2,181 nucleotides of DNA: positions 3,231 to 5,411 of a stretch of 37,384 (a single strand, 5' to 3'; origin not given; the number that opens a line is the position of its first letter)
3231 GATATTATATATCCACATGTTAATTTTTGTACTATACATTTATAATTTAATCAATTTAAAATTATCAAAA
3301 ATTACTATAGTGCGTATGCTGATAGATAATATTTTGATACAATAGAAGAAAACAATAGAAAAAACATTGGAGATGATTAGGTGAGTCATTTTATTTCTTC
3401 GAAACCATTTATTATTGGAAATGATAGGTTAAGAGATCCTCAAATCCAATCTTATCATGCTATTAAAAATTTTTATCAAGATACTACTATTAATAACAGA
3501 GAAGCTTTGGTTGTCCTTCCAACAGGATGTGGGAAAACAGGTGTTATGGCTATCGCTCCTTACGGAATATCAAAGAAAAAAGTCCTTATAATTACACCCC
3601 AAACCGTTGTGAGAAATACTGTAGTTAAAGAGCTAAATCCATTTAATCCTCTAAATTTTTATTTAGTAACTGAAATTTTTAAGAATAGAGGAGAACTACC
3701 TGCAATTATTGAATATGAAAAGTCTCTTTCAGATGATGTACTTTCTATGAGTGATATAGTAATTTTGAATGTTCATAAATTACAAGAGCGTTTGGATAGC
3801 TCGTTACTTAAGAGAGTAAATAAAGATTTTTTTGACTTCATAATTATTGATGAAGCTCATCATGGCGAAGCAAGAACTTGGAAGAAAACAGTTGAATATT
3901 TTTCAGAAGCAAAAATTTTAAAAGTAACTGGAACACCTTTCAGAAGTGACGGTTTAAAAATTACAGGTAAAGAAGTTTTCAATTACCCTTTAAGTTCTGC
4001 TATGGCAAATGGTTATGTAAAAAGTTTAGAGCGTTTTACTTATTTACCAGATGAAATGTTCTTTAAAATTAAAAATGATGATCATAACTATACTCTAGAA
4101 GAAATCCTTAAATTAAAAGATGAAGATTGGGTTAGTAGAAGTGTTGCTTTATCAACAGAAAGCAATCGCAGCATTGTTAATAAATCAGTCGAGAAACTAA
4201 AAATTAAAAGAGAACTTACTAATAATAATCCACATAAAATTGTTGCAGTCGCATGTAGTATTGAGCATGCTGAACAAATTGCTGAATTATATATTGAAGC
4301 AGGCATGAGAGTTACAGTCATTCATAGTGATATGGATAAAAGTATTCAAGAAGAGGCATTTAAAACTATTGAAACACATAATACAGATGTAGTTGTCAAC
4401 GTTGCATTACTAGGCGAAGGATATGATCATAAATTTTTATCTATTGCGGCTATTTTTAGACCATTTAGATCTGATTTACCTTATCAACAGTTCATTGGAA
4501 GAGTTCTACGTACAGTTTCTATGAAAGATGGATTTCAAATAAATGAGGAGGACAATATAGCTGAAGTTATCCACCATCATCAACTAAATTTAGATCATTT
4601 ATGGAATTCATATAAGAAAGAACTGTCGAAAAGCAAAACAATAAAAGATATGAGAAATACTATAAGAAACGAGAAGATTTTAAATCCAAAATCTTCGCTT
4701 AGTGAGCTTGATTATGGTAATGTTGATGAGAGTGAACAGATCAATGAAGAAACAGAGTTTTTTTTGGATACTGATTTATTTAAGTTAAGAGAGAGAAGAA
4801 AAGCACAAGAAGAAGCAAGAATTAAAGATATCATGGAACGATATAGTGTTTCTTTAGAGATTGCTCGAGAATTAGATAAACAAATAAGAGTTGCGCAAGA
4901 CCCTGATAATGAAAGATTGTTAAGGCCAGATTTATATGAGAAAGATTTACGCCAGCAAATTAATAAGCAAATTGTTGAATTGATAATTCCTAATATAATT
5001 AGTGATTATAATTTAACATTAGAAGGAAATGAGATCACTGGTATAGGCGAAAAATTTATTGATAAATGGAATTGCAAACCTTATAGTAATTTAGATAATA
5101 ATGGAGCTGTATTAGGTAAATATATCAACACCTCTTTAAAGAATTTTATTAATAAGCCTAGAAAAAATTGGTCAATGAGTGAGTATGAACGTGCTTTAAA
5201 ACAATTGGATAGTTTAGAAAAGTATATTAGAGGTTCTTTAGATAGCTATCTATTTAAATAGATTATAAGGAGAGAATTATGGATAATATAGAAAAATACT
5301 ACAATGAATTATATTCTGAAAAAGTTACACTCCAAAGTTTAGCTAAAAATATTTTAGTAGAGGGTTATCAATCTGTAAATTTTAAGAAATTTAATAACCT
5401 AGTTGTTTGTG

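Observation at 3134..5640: Self-contained AT-rich cassette (SF2 helicase + 102-aa partner) in the ArpU-terminase accessory slot: candidate novel anti-phage or anti-defence system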

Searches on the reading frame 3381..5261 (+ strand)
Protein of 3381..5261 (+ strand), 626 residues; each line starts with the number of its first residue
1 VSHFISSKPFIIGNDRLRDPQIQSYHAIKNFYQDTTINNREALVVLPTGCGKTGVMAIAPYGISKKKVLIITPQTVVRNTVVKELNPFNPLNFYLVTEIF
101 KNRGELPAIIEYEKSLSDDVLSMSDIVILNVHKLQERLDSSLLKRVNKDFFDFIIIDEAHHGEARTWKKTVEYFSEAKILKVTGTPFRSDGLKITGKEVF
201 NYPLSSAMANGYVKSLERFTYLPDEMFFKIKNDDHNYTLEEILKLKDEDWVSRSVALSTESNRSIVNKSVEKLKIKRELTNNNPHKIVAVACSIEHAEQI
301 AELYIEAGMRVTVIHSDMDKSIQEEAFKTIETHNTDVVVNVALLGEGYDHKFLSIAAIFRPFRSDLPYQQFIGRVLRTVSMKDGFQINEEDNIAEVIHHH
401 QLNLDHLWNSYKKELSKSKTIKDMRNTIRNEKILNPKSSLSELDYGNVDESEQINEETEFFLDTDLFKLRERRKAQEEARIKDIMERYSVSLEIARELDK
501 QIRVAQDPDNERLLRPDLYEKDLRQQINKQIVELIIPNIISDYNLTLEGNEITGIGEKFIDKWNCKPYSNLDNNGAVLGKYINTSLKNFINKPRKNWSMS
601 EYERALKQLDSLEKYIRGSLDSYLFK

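Call 3: search_protein_families(library=pfam, proteins=[window:3381-5261:+], max_evalue=0.01)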
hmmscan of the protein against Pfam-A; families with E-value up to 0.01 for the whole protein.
window:3381-5261:+ (626 aa): 4 families
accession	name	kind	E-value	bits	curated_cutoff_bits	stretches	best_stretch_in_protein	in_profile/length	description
PF04851.21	ResIII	-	4.8e-25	88.8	22.5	1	16-188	3-164/164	Type III restriction enzyme, res subunit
PF00271.37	Helicase_C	-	1.2e-10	42.1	23.5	1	275-377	6-108/110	Helicase conserved C-terminal domain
PF00270.35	DEAD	-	1.7e-09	38.1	26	1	36-184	11-158/167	DEAD/DEAH box helicase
PF18766.7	SWI2_SNF2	-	2.2e-08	34.5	26.7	1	24-217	2-189/221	SWI2/SNF2 ATPase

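Call 4: search_protein_families(library=padloc, proteins=[window:3381-5261:+], max_evalue=0.1)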
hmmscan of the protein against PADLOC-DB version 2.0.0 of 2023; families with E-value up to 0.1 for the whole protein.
window:3381-5261:+ (626 aa): 12 families
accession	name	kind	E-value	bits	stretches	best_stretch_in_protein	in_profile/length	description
PDLC03659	mREase_IV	-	1.1e-17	61.2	1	138-383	323-558/945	Type IV methyl-directed restriction enzyme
PDLC02707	PbeA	-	9.3e-16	55.5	1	36-419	265-656/672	PbeA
PDLC03049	REase_I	-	9.3e-11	38.4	1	139-213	273-353/807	Type I restriction enzyme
PDLC03658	mREase_IV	-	2.3e-10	36.9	1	42-384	245-551/953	Type IV methyl-directed restriction enzyme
PDLC02704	PbeA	-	5.1e-10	36.5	1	38-394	269-645/682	PbeA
PDLC03648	REase_III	-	2.7e-09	33.7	1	130-382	112-358/871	Type III restriction enzyme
PDLC01439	typeIV_DinG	-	9.7e-06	22.5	1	10-84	10-78/575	CAS-IV-A; associated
PDLC02861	DpdF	-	5.2e-05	19.8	1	265-377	220-332/611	DpdF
PDLC02864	DpdF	-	8.8e-05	19.5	1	263-350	212-300/610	DpdF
PDLC03928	PsyrT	-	0.0003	17.2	1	276-397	234-356/689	-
PDLC02870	DpdF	-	0.0025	14.4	0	34-61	23-50/534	DpdF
PDLC04173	GajB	-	0.008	13.2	1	36-72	6-43/471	-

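Call 5: search_protein_families(library=phrogs, proteins=[window:3381-5261:+], max_evalue=0.01)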
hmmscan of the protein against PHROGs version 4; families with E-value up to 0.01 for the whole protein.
window:3381-5261:+ (626 aa): 5 families
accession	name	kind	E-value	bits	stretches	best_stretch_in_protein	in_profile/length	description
phrog_16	-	DNA, RNA and nucleotide metabolism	3.7e-55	188.6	1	14-543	270-704/986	DNA helicase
phrog_16694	-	unknown function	9.9e-12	44.6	1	5-380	264-662/1010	-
phrog_9690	-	DNA, RNA and nucleotide metabolism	8.9e-10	39.1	1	267-386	145-264/306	DNA helicase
phrog_32711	-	unknown function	2e-08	33.6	1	130-382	197-443/956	-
phrog_27849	-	unknown function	1.3e-06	27.9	1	199-398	363-562/664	-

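Call 6: search_protein_families(library=ncbifam, proteins=[window:3381-5261:+], max_evalue=0.01)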
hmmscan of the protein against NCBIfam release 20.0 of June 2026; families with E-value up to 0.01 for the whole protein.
window:3381-5261:+ (626 aa): 12 families
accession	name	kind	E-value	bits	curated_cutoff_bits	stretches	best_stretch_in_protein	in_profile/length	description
NF046051.1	restrict_EcoAI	equivalog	7.8e-19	67.5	550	1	26-407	164-545/768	EcoAI/FtnUII family type I restriction enzme subunit R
NF053632.1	heli_RadD_YejH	equivalog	1.9e-16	59.5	720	1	17-383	3-347/573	DNA repair helicase RadD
TIGR00631.1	uvrb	equivalog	9.4e-09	34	750.1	1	280-381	439-545/658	excinuclease ABC subunit UvrB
NF003673.1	PRK05298.1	equivalog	1e-08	34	743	1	268-420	427-567/653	excinuclease ABC subunit UvrB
TIGR04095.1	dnd_restrict_1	equivalog_domain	8.5e-06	25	600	1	38-383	23-388/451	DNA phosphorothioation system restriction enzyme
NF045503.1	repair_heli_XPB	equivalog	1e-05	24.3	610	1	25-338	189-467/548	DNA repair helicase XPB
NF046055.1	restr_BPTD_3080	equivalog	3.2e-05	22.1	800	1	335-381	574-620/970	BPTD_3080 family restriction endonuclease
TIGR01389.1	recQ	equivalog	6.7e-05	21.5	640.2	0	239-350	180-290/591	DNA helicase RecQ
TIGR00614.1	recQ_fam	subfamily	0.00012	21.1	219.8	0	34-160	21-137/470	RecQ family ATP-dependent DNA helicase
NF041063.1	DpdF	equivalog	0.00094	17.9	550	0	41-160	160-280/813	protein DpdF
TIGR01007.1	eps_fam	subfamily_domain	0.0013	18.3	108.05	0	299-336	37-76/204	polysaccharide biosynthesis tyrosine autokinase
NF008279.0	PRK11057.1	equivalog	0.0078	14.7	1015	0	32-74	33-74/608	ATP-dependent DNA helicase RecQ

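Call 7: search_dna_similar(query=window:3381-5261:+, collection=phages, mode=protein, max_rows=40)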
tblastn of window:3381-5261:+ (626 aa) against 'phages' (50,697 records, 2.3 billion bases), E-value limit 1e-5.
Records with a match: 689; places in all: 689; records where one place covers at least 80% of the query: 0.
Best place of each record, by identity: <60% 689.
By first word of the organism name: Streptococcus 198; Vibrio 65; Mycobacterium 57; Salmonella 47; Stx2a-converting 40; Klebsiella 39; Escherichia 35; Lactobacillus 24; Bacteriophage 13; Moraxella 13; and 55 more.
By host as written in the record: - 115; Streptococcus thermophilus 72; Mycobacterium smegmatis mc2 155 33; Klebsiella pneumoniae 25; Vibrio lentus 18; Mycobacterium smegmatis mc#155 14; Salmonella enterica subsp. enterica serovar Enteritidis PT1 14; Moraxella catarrhalis 13; and 233 more.
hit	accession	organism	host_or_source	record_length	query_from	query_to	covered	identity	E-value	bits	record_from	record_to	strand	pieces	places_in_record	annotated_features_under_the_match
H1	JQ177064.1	Vibrio phage vB_VchM-138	Vibrio cholerae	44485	17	493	76%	23.5%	3e-8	63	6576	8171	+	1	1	putative helicase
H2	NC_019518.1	Vibrio phage vB_VchM-138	Vibrio cholerae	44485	17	493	76%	23.5%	3e-8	63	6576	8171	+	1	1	putative helicase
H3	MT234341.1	Agrobacterium phage OLIVR4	Rhizogenic Agrobacterium biovar 1 ...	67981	51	502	72%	23.6%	4e-10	69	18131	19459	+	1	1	putative DNA helicase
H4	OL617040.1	Flyfo podovirus Tbat2_2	Pteropus tonganus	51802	8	418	66%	25.7%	4e-14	82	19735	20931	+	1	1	putative helicase DEXDc superfamily protein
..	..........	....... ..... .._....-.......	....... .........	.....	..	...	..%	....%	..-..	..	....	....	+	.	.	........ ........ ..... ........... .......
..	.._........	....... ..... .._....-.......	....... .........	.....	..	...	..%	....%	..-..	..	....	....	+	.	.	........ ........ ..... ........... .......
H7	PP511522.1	Dulem virus 35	Varecia variegata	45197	11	416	65%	25.6%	1e-16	91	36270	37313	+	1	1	chromatin remodeling complex atpase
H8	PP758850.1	Streptococcus phage phiGBSVK-D_GBSInt1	Streptococcus agalactiae JN_AR_GBS373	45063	16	420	65%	25.7%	5e-11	72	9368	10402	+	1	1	DNA helicase | DNA binding protein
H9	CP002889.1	Streptococcus phage YMC-2011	Streptococcus salivarius 57.I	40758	17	408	63%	26.3%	4e-14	82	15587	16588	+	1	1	Helicase | conserved hypothetical protein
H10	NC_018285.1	Streptococcus phage YMC-2011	Streptococcus salivarius 57.I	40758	17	408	63%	26.3%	4e-14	82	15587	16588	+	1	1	DNA helicase | Sak4-like ssDNA annealing protein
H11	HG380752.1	Streptococcus phage TP-778L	Streptococcus thermophilus SK778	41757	17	413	63%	25.8%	5e-14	82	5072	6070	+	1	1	unnamed protein product; orf12; putative helicase | unnamed protein product; orf11, putative replication initiation ...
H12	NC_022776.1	Streptococcus phage TP-778L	Streptococcus thermophilus SK778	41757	17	413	63%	25.8%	5e-14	82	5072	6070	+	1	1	DNA helicase | Sak4-like ssDNA annealing protein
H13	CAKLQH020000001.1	Acinetobacter phage MD-2021a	not known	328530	14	378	58%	28.0%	1e-25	119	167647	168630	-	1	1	uvrB_1: UvrABC system protein B (excinuclease ABC subunit B)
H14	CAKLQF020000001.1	Acinetobacter phage MD-2021a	not known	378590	14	378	58%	28.0%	1e-25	119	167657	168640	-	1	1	uvrB_1: UvrABC system protein B (excinuclease ABC subunit B)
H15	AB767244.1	Edwardsiella phage MSW-3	-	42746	38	420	61%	26.7%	4e-9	66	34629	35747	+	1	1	putative helicase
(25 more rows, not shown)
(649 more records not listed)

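Call 14: find_homologous_proteins(query=window:3381-5261:+, max_evalue=1e-10)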
Query window:3381-5261:+ (626 aa): 1528 proteins with E <= 1e-10 among 8000 candidates; the best 120 are listed.
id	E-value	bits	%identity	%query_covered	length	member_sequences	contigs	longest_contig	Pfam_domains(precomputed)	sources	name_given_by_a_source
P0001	0.0e+0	1393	100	100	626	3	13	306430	PF00270.36,PF00271.38,PF04851.22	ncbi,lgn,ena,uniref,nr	ncbi:DEAD/DEAH box helicase family protein [Enterococcus hirae]|uniref:DEAD/DEAH box helicase n=1 Ta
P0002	0.0e+0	1106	78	100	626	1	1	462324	PF00270.36,PF00271.38,PF04851.22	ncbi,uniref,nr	ncbi:DEAD/DEAH box helicase [Enterococcus gallinarum]|uniref:DEAD/DEAH box helicase n=1 Tax=Enteroco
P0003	0.0e+0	1096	78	100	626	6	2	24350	PF00270.36,PF18766.8,PF00271.38,PF04851.22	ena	-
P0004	0.0e+0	1093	77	100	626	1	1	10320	PF00270.36,PF00271.38,PF04851.22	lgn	-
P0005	0.0e+0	1077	76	100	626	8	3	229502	PF00270.36,PF00271.38,PF04851.22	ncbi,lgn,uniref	ncbi:DEAD/DEAH box helicase [Enterococcus casseliflavus]|uniref:DEAD/DEAH box helicase n=1 Tax=Enter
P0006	0.0e+0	1075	76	100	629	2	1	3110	PF00270.36,PF00271.38,PF04851.22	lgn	-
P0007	0.0e+0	1064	79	95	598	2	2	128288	PF00270.36,PF00271.38,PF04851.22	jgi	jgi:superfamily II DNA or RNA helicase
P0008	0.0e+0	1043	73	100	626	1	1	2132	PF00270.36,PF00271.38,PF04851.22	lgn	-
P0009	2.9e-295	999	71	100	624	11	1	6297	PF00270.36,PF18766.8,PF00271.38,PF04851.22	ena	-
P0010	2.0e-284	963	68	100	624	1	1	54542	PF00270.36,PF00271.38,PF04851.22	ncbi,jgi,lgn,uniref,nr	ncbi:DEAD/DEAH box helicase family protein [Proteiniclasticum sp.]|uniref:DEAD/DEAH box helicase n=1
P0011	6.5e-273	925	66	100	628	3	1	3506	PF00270.36,PF00176.30,PF18766.8,PF00271.38,PF04851.22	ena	-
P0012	1.3e-255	868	61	100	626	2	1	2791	PF00270.36,PF18766.8,PF00271.38,PF04851.22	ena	-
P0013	9.6e-254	861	61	100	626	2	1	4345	PF00270.36,PF18766.8,PF00271.38,PF04851.22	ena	-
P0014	2.1e-251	854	61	100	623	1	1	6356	PF00270.36,PF00271.38,PF04851.22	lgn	-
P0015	2.8e-249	847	60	100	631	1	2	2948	PF00270.36,PF18766.8,PF00271.38,PF04851.22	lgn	-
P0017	1.9e-234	798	57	100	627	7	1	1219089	PF00270.36,PF18766.8,PF00271.38,PF04851.22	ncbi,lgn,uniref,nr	ncbi:DEAD/DEAH box helicase family protein [Bacillus cereus]|uniref:DEAD/DEAH box helicase family pr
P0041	4.9e-193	661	52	99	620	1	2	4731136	PF00270.36,PF18766.8,PF00271.38,PF04851.22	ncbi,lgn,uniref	ncbi:DEAD/DEAH box helicase [Lysinibacillus fusiformis]|uniref:DEAD/DEAH box helicase n=1 Tax=Lysini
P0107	8.3e-163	561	45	99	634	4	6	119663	PF00270.36,PF00176.30,PF18766.8,PF00271.38,PF04851.22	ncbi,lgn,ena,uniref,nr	ncbi:hypothetical protein ANS017_17270 [Paraclostridium bifermentans]|uniref:DEAD/DEAH box helicase 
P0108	1.2e-160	554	45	99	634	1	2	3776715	PF00270.36,PF00176.30,PF18766.8,PF00271.38,PF04851.22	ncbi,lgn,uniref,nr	ncbi:DEAD/DEAH box helicase [Romboutsia lituseburensis]|uniref:Superfamily II DNA or RNA helicase n=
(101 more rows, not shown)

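Call 16: find_encoding_contigs(protein=P0017, flank=8000, max_places=3)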
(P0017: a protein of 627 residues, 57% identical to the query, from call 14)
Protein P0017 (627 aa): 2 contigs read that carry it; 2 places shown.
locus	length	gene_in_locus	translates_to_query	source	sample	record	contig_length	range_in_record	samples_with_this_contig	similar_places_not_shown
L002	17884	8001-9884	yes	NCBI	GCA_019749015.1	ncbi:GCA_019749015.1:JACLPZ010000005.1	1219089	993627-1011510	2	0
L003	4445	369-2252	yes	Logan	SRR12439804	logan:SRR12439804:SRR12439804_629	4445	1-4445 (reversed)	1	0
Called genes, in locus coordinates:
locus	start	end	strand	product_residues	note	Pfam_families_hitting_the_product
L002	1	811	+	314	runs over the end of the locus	PF00892:EamA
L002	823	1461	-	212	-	PF00440:TetR_N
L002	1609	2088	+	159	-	PF01590:GAF, PF13185:GAF_2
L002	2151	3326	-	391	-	PF01053:Cys_Met_Meta_PP, PF00155:Aminotran_1_2, PF00266:Aminotran_5 (weak)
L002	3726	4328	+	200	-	PF00163:Ribosomal_S4, PF01479:S4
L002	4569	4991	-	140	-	-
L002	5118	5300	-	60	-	-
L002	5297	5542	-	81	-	-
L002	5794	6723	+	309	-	-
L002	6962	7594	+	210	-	-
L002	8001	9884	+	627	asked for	PF04851:ResIII, PF18766:SWI2_SNF2, PF00270:DEAD, PF00271:Helicase_C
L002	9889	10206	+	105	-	-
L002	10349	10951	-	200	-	PF04586:Peptidase_S78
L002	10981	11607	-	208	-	-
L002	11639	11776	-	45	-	-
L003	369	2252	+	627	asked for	PF04851:ResIII, PF18766:SWI2_SNF2, PF00270:DEAD, PF00271:Helicase_C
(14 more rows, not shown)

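Call 17: find_encoding_contigs(protein=P0041, flank=8000, max_places=3)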
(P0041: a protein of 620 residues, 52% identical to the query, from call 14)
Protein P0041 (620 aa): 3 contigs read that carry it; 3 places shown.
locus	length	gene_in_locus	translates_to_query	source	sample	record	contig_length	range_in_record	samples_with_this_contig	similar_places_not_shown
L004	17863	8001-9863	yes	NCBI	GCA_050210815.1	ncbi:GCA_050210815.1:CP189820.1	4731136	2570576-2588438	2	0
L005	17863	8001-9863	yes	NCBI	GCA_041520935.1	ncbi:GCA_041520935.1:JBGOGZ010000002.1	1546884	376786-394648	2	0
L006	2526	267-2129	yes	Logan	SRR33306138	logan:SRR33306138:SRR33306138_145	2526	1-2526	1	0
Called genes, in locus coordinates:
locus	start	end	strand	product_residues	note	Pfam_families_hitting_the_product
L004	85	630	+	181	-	PF18573:BclA_C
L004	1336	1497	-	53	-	-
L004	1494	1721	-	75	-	-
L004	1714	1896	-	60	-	-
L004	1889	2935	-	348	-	-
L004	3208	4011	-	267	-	PF12684:DUF3799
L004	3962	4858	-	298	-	-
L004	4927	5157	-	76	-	PF09466:Yqai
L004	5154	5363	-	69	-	-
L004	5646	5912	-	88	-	-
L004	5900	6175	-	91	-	PF12844:HTH_19 (weak), PF13560:HTH_31, PF01381:HTH_3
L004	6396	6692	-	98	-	-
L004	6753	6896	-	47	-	-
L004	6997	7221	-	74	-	PF01381:HTH_3 (weak)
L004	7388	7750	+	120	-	PF12844:HTH_19 (weak), PF13560:HTH_31, PF01381:HTH_3, PF13443:HTH_26 (weak)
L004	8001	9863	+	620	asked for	PF04851:ResIII, PF00270:DEAD (weak), PF18766:SWI2_SNF2 (weak), PF00271:Helicase_C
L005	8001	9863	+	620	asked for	PF04851:ResIII, PF00270:DEAD (weak), PF18766:SWI2_SNF2 (weak), PF00271:Helicase_C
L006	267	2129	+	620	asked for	PF04851:ResIII, PF00270:DEAD (weak), PF18766:SWI2_SNF2 (weak), PF00271:Helicase_C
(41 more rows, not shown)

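Call 18: find_encoding_contigs(protein=P0108, flank=8000, max_places=3)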
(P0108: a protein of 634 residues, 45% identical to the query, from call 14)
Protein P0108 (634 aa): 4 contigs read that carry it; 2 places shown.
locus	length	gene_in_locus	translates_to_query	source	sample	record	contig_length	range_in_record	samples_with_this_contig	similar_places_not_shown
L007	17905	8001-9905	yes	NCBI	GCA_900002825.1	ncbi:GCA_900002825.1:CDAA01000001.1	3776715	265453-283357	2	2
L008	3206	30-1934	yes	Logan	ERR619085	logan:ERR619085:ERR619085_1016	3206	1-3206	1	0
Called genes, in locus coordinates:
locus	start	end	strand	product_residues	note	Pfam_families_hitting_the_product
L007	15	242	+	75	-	PF03840:SecG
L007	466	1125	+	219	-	-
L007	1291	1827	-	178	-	PF02915:Rubrerythrin, PF21349:RUBY_RBDX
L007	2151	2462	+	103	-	-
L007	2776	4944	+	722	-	PF22896:OB_RNR_1st (faint), PF08206:OB_RNB, PF17876:CSD2, PF08206:OB_RNB, PF17849:OB_Dis3 (weak), PF17876:CSD2, PF00773:RNB, PF00575:S1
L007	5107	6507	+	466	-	-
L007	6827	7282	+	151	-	PF01668:SmpB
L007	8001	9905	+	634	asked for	PF04851:ResIII, PF00176:SNF2-rel_dom (faint), PF00270:DEAD, PF18766:SWI2_SNF2, PF00271:Helicase_C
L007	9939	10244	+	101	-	-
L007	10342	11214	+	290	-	PF04389:Peptidase_M28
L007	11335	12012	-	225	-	PF00589:Phage_integrase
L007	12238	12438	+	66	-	-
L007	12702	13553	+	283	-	-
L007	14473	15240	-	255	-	-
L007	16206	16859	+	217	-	PF13392:HNH_3 (weak)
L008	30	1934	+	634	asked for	PF04851:ResIII, PF00176:SNF2-rel_dom (faint), PF00270:DEAD, PF18766:SWI2_SNF2, PF00271:Helicase_C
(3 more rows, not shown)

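Call 20: find_encoding_contigs(protein=P0001, flank=10000, max_places=6)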
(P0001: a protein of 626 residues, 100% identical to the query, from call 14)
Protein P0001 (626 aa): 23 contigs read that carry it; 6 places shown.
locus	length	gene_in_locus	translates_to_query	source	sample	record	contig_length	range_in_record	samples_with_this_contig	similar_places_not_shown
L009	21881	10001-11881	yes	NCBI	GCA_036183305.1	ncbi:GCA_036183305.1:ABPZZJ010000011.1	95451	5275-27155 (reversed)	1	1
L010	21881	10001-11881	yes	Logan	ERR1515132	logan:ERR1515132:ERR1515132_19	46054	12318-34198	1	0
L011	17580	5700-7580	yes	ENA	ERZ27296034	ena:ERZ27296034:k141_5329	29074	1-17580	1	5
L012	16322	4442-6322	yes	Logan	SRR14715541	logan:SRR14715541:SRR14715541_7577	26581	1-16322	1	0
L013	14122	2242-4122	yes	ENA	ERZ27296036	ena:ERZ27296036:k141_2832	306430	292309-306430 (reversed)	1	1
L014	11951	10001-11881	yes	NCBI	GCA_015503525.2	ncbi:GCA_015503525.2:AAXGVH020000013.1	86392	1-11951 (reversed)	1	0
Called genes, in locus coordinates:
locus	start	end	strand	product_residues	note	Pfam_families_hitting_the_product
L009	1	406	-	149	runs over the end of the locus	-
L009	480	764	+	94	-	-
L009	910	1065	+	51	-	-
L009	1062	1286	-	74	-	PF09954:DUF2188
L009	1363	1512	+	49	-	-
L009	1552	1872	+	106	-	-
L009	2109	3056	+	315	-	PF09588:YqaJ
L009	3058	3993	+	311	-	PF03837:RecT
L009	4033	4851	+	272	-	PF14297:Lin1244_N, PF07261:DnaB_2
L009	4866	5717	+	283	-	PF00308:Bac_DnaA (weak), PF01695:IstB_IS21, PF00004:AAA (weak)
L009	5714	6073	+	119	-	PF06356:DUF1064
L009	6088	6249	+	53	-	-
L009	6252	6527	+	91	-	-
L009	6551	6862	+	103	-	-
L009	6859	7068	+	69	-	-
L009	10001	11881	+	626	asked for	PF04851:ResIII, PF00270:DEAD, PF00271:Helicase_C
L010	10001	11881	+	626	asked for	PF04851:ResIII, PF00270:DEAD, PF00271:Helicase_C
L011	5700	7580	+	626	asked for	PF04851:ResIII, PF00270:DEAD, PF00271:Helicase_C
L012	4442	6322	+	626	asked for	PF04851:ResIII, PF00270:DEAD, PF00271:Helicase_C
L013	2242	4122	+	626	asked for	PF04851:ResIII, PF00270:DEAD, PF00271:Helicase_C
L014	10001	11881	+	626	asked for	PF04851:ResIII, PF00270:DEAD, PF00271:Helicase_C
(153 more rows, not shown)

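Call 21: find_encoding_contigs(protein=P0005, flank=8000, max_places=3)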
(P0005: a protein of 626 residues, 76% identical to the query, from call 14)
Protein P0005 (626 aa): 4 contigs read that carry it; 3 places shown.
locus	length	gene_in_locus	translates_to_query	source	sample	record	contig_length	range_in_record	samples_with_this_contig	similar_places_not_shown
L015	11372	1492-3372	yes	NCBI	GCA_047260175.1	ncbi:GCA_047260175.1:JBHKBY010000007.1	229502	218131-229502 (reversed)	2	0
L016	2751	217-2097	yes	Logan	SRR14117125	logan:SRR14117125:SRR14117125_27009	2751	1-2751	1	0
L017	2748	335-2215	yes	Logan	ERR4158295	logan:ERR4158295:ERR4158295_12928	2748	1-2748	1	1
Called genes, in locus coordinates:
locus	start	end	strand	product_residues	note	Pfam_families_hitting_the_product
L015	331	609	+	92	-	-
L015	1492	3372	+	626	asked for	PF00270:DEAD, PF04851:ResIII, PF00271:Helicase_C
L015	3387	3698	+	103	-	-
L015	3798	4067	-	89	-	-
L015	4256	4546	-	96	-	PF19385:DUF5960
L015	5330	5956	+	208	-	PF04471:Mrr_cat, PF13156:Mrr_cat_2 (weak)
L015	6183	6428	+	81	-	-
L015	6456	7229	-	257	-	PF01418:HTH_6, PF01380:SIS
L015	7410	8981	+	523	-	PF02378:PTS_EIIC, PF00367:PTS_EIIB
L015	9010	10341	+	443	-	PF02056:Glyco_hydro_4, PF11975:Glyco_hydro_4C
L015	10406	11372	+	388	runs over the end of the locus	PF03825:Nuc_H_symport, PF07690:MFS_1, PF12832:MFS_1_like, PF07690:MFS_1 (weak)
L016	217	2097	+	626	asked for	PF00270:DEAD, PF04851:ResIII, PF00271:Helicase_C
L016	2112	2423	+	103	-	-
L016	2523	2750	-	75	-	?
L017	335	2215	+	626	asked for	PF00270:DEAD, PF04851:ResIII, PF00271:Helicase_C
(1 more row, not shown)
